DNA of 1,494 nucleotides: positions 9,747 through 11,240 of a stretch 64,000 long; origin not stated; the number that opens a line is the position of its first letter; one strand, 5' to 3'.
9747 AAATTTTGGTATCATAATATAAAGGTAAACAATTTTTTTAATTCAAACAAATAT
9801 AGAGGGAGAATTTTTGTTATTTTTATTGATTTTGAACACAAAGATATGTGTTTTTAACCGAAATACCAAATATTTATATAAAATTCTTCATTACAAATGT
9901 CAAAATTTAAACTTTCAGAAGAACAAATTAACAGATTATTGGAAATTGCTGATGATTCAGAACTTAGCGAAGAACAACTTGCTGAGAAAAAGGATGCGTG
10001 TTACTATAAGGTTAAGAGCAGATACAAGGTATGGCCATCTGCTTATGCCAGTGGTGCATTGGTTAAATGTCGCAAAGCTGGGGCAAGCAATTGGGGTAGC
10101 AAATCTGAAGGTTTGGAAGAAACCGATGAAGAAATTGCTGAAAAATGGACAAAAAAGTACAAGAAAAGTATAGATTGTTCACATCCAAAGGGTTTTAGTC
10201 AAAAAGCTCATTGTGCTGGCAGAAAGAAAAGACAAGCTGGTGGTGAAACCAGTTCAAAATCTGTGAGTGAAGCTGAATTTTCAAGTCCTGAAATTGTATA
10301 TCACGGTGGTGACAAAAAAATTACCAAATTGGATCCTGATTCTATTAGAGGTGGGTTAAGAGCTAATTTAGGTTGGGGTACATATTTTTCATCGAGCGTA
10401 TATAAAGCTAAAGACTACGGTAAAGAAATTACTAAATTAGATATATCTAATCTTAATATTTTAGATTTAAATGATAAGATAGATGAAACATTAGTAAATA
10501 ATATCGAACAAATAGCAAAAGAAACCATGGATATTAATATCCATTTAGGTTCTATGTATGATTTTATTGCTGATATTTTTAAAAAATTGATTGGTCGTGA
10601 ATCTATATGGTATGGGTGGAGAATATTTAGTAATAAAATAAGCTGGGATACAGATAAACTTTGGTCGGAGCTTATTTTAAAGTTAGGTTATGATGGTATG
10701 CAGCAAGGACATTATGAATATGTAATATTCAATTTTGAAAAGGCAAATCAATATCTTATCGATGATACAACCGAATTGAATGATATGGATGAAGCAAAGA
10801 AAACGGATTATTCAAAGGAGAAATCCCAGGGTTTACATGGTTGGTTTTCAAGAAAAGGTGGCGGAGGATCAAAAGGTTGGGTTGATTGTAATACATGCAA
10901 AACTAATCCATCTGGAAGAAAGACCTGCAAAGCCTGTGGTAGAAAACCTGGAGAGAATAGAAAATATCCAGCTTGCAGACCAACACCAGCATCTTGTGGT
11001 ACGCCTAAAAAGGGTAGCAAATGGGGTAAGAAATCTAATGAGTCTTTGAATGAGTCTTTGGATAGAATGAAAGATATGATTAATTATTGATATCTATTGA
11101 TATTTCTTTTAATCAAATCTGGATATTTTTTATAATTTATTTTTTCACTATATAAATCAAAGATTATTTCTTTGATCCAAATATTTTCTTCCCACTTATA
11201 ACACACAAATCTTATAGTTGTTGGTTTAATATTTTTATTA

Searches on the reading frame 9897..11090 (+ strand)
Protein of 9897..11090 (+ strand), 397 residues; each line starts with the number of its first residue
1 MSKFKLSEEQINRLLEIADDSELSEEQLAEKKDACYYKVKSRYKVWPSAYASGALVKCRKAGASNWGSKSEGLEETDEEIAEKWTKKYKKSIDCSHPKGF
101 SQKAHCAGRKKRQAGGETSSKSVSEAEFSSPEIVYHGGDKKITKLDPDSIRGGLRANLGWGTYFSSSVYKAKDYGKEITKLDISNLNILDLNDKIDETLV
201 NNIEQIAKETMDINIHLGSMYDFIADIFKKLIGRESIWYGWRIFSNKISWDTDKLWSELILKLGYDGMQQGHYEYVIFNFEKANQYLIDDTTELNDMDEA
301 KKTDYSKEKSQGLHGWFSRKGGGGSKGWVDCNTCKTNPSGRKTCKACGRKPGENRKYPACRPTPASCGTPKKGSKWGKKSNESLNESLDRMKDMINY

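Call 38: search_protein_families(library=pfam, max_evalue=0.01, proteins=[window:9897-11090:+])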
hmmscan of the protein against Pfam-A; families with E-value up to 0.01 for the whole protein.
window:9897-11090:+ (397 aa): 1 family
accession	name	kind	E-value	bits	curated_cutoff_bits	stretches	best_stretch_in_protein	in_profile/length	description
PF18760.7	ART-PolyVal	-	2.6e-05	25.4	31.2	1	131-182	6-47/140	ADP-Ribosyltransferase in polyvalent proteins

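Call 76: search_protein_families(library=padloc, max_evalue=0.001, proteins=[window:9897-11090:+])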
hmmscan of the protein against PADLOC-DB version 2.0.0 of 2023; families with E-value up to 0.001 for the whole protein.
window:9897-11090:+ (397 aa): 0 families
